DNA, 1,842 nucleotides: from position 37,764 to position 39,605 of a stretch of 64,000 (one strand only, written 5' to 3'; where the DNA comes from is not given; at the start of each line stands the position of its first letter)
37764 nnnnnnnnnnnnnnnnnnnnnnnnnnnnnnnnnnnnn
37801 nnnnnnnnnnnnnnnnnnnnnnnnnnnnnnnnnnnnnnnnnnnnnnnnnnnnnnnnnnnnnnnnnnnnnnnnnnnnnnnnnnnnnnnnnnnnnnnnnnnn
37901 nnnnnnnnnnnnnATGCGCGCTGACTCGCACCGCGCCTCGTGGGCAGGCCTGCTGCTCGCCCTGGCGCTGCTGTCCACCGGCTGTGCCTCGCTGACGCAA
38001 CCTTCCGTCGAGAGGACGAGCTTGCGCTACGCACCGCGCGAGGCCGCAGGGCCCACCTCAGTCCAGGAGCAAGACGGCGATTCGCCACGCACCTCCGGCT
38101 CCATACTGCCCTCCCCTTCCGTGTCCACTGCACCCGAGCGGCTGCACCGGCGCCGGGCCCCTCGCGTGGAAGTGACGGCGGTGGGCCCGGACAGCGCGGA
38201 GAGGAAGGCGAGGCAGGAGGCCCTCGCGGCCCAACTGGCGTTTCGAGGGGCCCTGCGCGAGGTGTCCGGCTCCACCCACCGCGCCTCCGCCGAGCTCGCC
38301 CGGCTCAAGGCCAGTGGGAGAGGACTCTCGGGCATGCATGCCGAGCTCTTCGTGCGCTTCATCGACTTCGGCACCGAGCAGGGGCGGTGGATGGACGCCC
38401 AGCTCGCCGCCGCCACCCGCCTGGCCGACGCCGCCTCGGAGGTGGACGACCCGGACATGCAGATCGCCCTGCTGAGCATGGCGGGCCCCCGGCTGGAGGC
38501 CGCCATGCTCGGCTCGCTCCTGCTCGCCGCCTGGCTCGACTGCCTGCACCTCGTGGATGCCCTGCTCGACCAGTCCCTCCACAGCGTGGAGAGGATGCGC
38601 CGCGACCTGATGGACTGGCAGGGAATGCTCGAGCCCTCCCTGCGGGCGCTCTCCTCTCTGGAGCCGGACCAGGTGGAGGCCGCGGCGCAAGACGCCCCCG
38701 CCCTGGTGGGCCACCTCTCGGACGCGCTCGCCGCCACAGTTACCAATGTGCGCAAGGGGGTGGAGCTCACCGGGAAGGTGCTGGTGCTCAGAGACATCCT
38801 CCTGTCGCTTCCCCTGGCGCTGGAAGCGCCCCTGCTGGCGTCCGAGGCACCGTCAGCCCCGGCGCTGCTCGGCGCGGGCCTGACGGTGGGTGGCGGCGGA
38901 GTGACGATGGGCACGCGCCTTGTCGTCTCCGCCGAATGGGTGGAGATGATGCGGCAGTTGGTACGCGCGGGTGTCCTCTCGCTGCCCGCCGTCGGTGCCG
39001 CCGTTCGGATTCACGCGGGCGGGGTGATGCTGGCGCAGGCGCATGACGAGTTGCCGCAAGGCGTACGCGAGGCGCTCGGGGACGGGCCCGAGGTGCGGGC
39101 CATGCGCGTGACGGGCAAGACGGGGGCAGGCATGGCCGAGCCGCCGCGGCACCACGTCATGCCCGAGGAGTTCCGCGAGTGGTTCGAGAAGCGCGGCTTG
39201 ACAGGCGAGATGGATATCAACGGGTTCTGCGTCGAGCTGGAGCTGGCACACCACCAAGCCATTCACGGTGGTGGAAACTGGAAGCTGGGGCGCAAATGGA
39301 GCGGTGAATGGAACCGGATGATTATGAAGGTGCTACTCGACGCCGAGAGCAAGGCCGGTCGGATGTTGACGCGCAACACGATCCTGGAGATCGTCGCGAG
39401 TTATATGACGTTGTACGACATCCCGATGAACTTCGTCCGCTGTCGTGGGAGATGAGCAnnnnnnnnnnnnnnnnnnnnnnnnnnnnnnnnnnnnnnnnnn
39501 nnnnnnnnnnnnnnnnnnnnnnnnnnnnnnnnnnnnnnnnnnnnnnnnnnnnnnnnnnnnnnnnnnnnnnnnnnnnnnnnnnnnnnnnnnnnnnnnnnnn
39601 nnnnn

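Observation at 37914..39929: SitA-like lipoprotein toxin / immunity pair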

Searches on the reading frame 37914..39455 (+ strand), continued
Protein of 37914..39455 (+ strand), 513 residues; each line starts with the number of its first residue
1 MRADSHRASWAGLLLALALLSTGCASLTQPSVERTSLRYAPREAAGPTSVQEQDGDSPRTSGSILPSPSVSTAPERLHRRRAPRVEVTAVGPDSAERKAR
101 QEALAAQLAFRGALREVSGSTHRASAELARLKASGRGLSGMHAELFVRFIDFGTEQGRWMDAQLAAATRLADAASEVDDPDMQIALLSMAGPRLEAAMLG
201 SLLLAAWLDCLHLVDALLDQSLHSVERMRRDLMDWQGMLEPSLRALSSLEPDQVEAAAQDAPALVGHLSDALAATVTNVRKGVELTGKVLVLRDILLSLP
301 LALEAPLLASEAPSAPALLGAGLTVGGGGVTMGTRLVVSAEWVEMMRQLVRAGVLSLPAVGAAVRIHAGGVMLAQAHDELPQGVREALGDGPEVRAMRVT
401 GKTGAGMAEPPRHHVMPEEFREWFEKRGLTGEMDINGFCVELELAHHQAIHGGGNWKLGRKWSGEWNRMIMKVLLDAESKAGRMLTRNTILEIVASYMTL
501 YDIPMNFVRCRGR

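Call 80: search_protein_families(library=pfam, proteins=[L081:6608-7105:+, L081:7101-7568:+], max_evalue=1)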
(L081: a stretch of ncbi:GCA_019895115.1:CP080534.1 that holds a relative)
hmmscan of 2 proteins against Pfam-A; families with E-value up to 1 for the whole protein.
L081:6608-7105:+ (166 aa): 0 families

L081:7101-7568:+ (156 aa): 0 families

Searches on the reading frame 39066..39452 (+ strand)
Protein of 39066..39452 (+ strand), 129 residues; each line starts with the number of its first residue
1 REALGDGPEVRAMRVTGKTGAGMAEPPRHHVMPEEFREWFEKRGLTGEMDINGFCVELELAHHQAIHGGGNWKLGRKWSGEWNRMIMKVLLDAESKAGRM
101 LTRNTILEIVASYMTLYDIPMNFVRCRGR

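Call 41: search_protein_representatives(protein=window:39066-39452:+)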
Query: 129 residues. Proteins with E-value up to 0.001 (for the whole library): 349; up to 1e-10: 187; up to 1e-30: 38. The best 150 are listed.
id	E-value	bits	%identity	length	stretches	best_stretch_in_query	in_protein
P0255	6.8e-60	217.2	77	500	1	1-129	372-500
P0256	3.2e-59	215.0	76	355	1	1-129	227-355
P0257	6.1e-58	210.9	74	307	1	1-128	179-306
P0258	2.2e-56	205.9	72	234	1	1-127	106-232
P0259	3.5e-56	205.2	69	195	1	1-128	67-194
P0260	7.5e-55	200.9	74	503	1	1-125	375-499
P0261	6.5e-52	191.4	66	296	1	1-126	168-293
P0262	8.3e-52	191.0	74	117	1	13-129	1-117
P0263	2.1e-50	186.5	67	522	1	1-129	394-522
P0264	6.0e-43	162.4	60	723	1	3-128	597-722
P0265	1.1e-42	161.5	60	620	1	3-127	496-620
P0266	5.2e-42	159.3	58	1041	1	1-128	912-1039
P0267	2.7e-41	157.0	64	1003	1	7-129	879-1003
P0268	2.7e-37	144.0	55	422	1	1-123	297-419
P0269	8.9e-37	142.4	53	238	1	4-128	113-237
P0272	1.3e-35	138.6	52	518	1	3-128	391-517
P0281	1.6e-33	131.8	55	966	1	4-125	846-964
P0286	1.1e-31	126.0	58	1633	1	2-103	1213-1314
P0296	2.2e-30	121.7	48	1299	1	1-124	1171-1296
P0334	1.2e-24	103.2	45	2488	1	4-125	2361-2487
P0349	8.2e-23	97.2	49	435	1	4-124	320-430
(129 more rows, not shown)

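Call 42: search_protein_families(library=pfam, proteins=[P0264, P0266, P0267, P0286, P0296, P0334, P0281], max_evalue=0.001)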
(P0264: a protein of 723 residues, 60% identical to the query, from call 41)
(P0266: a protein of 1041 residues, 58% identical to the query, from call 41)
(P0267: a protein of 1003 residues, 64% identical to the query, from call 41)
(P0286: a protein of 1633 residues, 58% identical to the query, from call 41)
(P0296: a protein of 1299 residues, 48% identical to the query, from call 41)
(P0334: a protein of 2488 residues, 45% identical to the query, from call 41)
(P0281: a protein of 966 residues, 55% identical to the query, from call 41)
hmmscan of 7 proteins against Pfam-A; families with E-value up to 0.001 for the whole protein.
P0264 (723 aa): 2 families
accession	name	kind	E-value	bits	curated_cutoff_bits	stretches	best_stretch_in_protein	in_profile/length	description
PF13699.11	eCIS_core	-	2.2e-09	37.8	22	1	116-181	5-78/79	eCIS core domain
PF09533.15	DUF2380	-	7.6e-08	32.5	26.3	1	621-681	100-156/187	Predicted lipoprotein of unknown function (DUF2380)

P0266 (1041 aa): 2 families
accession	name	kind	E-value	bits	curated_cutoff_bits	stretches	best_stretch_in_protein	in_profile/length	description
PF13699.11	eCIS_core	-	1.9e-27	95.7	22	1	381-450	4-77/79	eCIS core domain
PF09533.15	DUF2380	-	1.2e-05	25.2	26.3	1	927-999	90-157/187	Predicted lipoprotein of unknown function (DUF2380)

P0267 (1003 aa): 2 families
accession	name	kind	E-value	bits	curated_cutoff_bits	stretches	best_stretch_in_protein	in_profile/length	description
PF13699.11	eCIS_core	-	3.6e-28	98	22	1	316-393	1-78/79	eCIS core domain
PF09533.15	DUF2380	-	2.4e-05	24.3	26.3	1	897-958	96-153/187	Predicted lipoprotein of unknown function (DUF2380)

P0286 (1633 aa): 2 families
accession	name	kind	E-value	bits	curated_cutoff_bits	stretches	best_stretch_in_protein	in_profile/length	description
PF09533.15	DUF2380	-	3.3e-06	27.1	26.3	1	1238-1298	100-156/187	Predicted lipoprotein of unknown function (DUF2380)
PF20661.2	SutA-RBD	-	0.00059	19.6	29.3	0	1179-1193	15-29/35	SutA RNAP-binding domain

P0296 (1299 aa): 3 families
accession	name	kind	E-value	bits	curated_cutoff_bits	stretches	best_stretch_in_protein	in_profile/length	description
PF13699.11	eCIS_core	-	2.3e-30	105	22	1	140-217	1-78/79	eCIS core domain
PF09533.15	DUF2380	-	5.5e-07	29.7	26.3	1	1197-1262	100-161/187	Predicted lipoprotein of unknown function (DUF2380)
PF20661.2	SutA-RBD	-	9.6e-05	22.1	29.3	1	1136-1154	14-32/35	SutA RNAP-binding domain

P0334 (2488 aa): 2 families
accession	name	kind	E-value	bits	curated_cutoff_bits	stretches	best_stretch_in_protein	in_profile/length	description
PF13699.11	eCIS_core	-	1.9e-28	98.9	22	1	90-167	1-78/79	eCIS core domain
PF09533.15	DUF2380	-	4e-09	36.6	26.3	1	2371-2455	87-166/187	Predicted lipoprotein of unknown function (DUF2380)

P0281 (966 aa): 2 families
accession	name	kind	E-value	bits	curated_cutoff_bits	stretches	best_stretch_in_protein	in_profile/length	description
PF13699.11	eCIS_core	-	1.8e-14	54.1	22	1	119-195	1-78/79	eCIS core domain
PF09533.15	DUF2380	-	5.4e-10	39.5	26.3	1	868-966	99-187/187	Predicted lipoprotein of unknown function (DUF2380)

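Call 52: predict_structure(alignment_id=A3)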
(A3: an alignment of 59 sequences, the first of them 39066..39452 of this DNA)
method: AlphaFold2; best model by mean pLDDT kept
length: 129 residues; sequences in the alignment: 59
mean_pLDDT: 83.3   pTM: 0.73
mean pLDDT of the five models: 83.3, 81.9, 81.1, 80.7, 78.2
residues with pLDDT >= 90: 82; 70-90: 21; 50-70: 6; < 50: 20
segments of 3 or more residues with pLDDT < 50: 1-18
pLDDT, mean of each block of 10 residues (from residue 1): 42 45 78 97 97 94 86 75 95 98 98 96 81
secondary structure, 60 per line:
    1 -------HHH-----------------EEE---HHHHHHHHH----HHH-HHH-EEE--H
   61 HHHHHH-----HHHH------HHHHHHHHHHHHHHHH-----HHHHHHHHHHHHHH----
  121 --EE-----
elements in order: E28-30 H34-42 E55-57 H60-66 H72-75 H82-97 H103-116

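Call 57: search_protein_families(library=pfam, alignment_id=A3, max_evalue=10)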
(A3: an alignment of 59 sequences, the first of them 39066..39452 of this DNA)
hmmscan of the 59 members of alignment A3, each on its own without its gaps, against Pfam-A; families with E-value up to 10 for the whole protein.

A. member 1, window:39066-39452:+ (129 aa): 1 family
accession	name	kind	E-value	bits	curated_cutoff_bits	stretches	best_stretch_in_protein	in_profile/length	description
PF09533.15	DUF2380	-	1.9e-07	31.2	26.3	1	24-113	97-186/187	Predicted lipoprotein of unknown function (DUF2380)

B. families by the number of members that match (of 59 scanned): 19 families
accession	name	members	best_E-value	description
PF09533.15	DUF2380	59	2.7e-14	Predicted lipoprotein of unknown function (DUF2380)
PF14882.11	INT_rpt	2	0.047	Integrase repeat unit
PF14930.12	Qn_am_d_aII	1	0.013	Quinohemoprotein amine dehydrogenase, alpha subunit domain II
PF18915.5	DUF5667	1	0.026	Domain of unknown function (DUF5667)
PF24454.1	DUF7570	1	0.028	Family of unknown function (DUF7570)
PF00547.23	Urease_gamma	1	0.036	Urease, gamma subunit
PF24386.1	DUF7540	1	0.05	Domain of unknown function (DUF7540)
PF18676.6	MBG_2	1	0.059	MBG domain (YGX type)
PF24644.1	DUF7638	1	0.062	Domain of unknown function (DUF7638)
PF22461.2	SLBB_2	1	0.11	SLBB domain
PF16007.11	DUF4777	1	0.11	Domain of unknown function (DUF4777)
PF21802.2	Cas3-like_C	1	0.12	CRISPR-associated Cas3 subtype I-F/YPEST-like, C-terminal domain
PF12843.12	QSregVF_b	1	0.14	Putative quorum-sensing-regulated virulence factor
PF17758.7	Prot_ATP_ID_OB_N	1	0.15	Proteasomal ATPase OB N-terminal domain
PF07964.16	Red1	1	0.17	Rec10 / Red1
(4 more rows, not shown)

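Call 60: fold_search(model_id=the predicted structure, library=pdb)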
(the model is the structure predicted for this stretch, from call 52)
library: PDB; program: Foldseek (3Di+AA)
matches with E <= 10: 34; with E <= 0.001: 0
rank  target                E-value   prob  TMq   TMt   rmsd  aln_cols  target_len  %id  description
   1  3qu2_A                2.9e+00  0.10  0.24  0.16   8.3        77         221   14  Crystal structure of pyrophosphatase from bacteroides thetaiotaomicron, a closed cap conformation (released 2011-04-27)
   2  5mp9_H                4.5e+00  0.11  0.26  0.09  10.8        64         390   19  26S proteasome in presence of ATP (s1) (released 2017-03-08)
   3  3qu4_C                5.4e+00  0.07  0.24  0.16   8.1        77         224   14  Crystal structure of pyrophosphatase from bacteroides thetaiotaomicron, asp13ala mutant (released 2011-04-27)
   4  5x06_F                5.8e+00  0.08  0.20  0.12  10.8        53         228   24  DNA replication regulation protein (released 2018-01-24)
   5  3qu5_A                6.2e+00  0.06  0.24  0.15   8.5        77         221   13  Crystal structure of pyrophosphatase from bacteroides thetaiotaomicron, asp11asn mutant (released 2011-04-27)
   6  3qxg_A                6.2e+00  0.06  0.24  0.15   8.2        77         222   14  Crystal structure of pyrophosphatase from bacteroides thetaiotaomicron complexed with calcium, a closed cap conformati (released 2011-04-27)
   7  9a4e_A                6.2e+00  0.02  0.18  0.06  14.8       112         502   12  Integrative model of ATPA-ATPF by crosslinking MS and deep learning (released 2024-09-18)
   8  5ik2_B                6.2e+00  0.02  0.17  0.06  14.8       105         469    8  Caldalaklibacillus thermarum F1-ATPase (epsilon mutant) (released 2016-09-21)
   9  3qu4_D                6.5e+00  0.10  0.23  0.14   6.4        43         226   16  Crystal structure of pyrophosphatase from bacteroides thetaiotaomicron, asp13ala mutant (released 2011-04-27)
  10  2hsz_A                6.5e+00  0.06  0.25  0.15  11.4        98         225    9  Crystal structure of a predicted phosphoglycolate phosphatase (hs_0176) from haemophilus somnus 129pt at 1.90 A resolu (released 2006-08-15)
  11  3r9k                  6.5e+00  0.06  0.24  0.15   8.3        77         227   14  Crystal structure of pyrophosphatase from bacteroides thetaiotaomicron, glu47asp mutant complexed with sulfate, a closed (released 2011-04-27)
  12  5iia_G                7.0e+00  0.06  0.23  0.24   8.6        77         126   16  Crystal structure of red abalone egg VERL repeat 3 in complex with sperm lysin at 1.7 A resolution (crystal form I) (released 2017-06-14)
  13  5dwi_A                7.0e+00  0.05  0.26  0.16  10.9        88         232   16  Crystal Structure of the ER-alpha Ligand-binding Domain in Complex with a Resorcinyl 2-Chloro-substituted Diaryl-imine (released 2016-05-04)
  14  8ev1_A                7.0e+00  0.05  0.28  0.17  10.9        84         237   14  Dual Modulators (released 2022-12-28)
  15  3uua_B                7.0e+00  0.04  0.25  0.16  10.9        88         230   16  Crystal structure of hERa-LBD (Y537S) in complex with bisphenol-AF (released 2012-08-22)
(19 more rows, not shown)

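Call 64: search_dna_similar(query=window:39066-39452:+, collection=plasmids, mode=protein, max_evalue=1, max_rows=20)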
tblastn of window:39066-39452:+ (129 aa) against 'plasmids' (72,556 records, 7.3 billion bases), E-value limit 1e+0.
Records with a match: 2; places in all: 2; records where one place covers at least 80% of the query: 1.
Best place of each record, by identity: <60% 2.
By first word of the organism name: Caballeronia 1; Ralstonia 1.
By predicted mobility (MOB-suite, as given by PLSDB): mobilizable 1; non-mobilizable 1.
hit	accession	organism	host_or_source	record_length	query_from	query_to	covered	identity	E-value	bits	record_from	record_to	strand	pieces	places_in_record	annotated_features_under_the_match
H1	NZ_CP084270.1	Caballeronia sp. Lep1P3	Leptoglossus zonatus,Cell culture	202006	4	125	95%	28.4%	6e-1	36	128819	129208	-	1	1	MEDS domain-containing protein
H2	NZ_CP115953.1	Ralstonia solanacearum CFBP2957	Solanum lycopersicum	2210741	23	103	63%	30.3%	1e-4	47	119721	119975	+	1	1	none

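Call 73: list_cluster_members(proteins=[P0267, P0264, P0265, P0266, P0272, P0334, P0296, P0286, P0281, P0349])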
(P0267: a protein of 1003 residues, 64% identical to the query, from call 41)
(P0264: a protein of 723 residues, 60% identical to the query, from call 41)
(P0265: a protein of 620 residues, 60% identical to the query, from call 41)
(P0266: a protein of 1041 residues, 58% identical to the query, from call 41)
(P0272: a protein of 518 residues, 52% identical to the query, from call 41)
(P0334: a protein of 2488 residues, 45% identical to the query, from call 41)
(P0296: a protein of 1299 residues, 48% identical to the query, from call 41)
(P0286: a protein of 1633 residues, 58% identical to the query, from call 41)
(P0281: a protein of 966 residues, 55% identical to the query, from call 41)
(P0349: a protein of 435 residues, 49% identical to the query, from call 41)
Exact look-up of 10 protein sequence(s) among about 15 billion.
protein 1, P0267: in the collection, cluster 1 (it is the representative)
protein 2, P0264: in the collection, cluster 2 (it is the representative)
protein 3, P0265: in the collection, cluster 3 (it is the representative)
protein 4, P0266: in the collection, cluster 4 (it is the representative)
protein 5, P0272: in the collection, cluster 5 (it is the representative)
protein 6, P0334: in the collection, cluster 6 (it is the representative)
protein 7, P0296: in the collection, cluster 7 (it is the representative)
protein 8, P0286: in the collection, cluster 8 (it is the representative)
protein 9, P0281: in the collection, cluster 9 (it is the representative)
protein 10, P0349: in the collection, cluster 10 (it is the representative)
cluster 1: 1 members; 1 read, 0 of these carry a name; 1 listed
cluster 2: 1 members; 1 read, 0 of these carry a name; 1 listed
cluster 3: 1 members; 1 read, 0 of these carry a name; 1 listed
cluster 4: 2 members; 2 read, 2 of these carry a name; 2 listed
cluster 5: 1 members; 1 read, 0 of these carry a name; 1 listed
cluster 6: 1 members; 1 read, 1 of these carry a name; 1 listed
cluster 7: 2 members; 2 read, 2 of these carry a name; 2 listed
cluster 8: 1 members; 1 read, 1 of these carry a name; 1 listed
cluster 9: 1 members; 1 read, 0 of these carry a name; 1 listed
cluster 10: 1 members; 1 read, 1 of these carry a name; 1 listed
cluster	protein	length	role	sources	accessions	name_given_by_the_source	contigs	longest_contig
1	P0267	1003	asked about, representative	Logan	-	-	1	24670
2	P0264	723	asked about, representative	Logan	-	-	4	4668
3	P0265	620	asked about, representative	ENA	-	-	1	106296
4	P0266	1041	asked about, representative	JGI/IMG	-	hypothetical protein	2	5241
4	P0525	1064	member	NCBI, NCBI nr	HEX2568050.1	MAG TPA: DUF4157 domain-containing protein [Polyangia bacterium] | DUF4157 domain-containing protein [Polyangia bacterium]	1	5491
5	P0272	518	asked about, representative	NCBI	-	-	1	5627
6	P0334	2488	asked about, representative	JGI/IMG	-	hypothetical protein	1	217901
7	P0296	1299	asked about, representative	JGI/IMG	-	hypothetical protein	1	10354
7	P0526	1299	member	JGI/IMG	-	hypothetical protein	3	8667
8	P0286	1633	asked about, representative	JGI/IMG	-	hypothetical protein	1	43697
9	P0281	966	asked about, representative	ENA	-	-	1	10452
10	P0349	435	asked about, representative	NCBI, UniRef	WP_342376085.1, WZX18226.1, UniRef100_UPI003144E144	DUF2380 domain-containing protein [Myxococcus stipitatus] | DUF2380 domain-containing protein n=1 Tax=Myxococcus stipitatus TaxID=83455 ...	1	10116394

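Call 74: find_encoding_contigs(protein=P0267, flank=6000, max_places=2)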
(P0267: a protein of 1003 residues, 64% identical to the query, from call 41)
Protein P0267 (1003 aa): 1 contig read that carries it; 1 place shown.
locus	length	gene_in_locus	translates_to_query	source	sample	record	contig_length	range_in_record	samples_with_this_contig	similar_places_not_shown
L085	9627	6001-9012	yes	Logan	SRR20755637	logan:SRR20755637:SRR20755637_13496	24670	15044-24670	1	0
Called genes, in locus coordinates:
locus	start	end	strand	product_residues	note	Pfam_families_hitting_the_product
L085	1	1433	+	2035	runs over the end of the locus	PF20129:DUF6519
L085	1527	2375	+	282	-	-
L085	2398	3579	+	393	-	PF01790:LGT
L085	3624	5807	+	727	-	PF13699:eCIS_core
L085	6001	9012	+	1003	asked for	PF13699:eCIS_core, PF09533:DUF2380 (faint)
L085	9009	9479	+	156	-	-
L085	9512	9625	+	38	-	?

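Call 75: find_encoding_contigs(protein=P0334, flank=6000, max_places=2)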
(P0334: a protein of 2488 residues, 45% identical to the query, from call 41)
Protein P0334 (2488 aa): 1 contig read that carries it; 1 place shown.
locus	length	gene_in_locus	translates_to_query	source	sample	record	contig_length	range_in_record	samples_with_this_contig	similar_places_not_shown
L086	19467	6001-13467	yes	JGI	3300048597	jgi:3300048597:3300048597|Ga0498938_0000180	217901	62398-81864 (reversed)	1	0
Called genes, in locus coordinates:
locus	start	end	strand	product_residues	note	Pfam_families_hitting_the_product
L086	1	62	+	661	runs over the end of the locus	PF04984:Phage_sheath_1, PF17482:Phage_sheath_1C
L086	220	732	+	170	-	PF06841:Phage_T4_gp19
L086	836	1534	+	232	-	PF12322:T4_baseplate (faint)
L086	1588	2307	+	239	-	-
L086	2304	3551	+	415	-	PF14065:Pvc16_N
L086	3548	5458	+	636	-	PF22977:WHD, PF00004:AAA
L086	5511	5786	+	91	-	-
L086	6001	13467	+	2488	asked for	PF13699:eCIS_core, PF09533:DUF2380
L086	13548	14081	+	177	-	-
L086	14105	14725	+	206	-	-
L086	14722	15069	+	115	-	-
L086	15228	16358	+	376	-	-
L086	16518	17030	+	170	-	PF04717:Phage_base_V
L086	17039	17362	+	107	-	-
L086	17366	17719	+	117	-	PF04965:GPW_gp25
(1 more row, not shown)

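Call 80: search_protein_families(library=pfam, proteins=[L085:9009-9476:+], max_evalue=1)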
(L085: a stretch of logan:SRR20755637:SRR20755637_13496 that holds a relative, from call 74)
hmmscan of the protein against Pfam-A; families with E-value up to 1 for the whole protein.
L085:9009-9476:+ (156 aa): 0 families
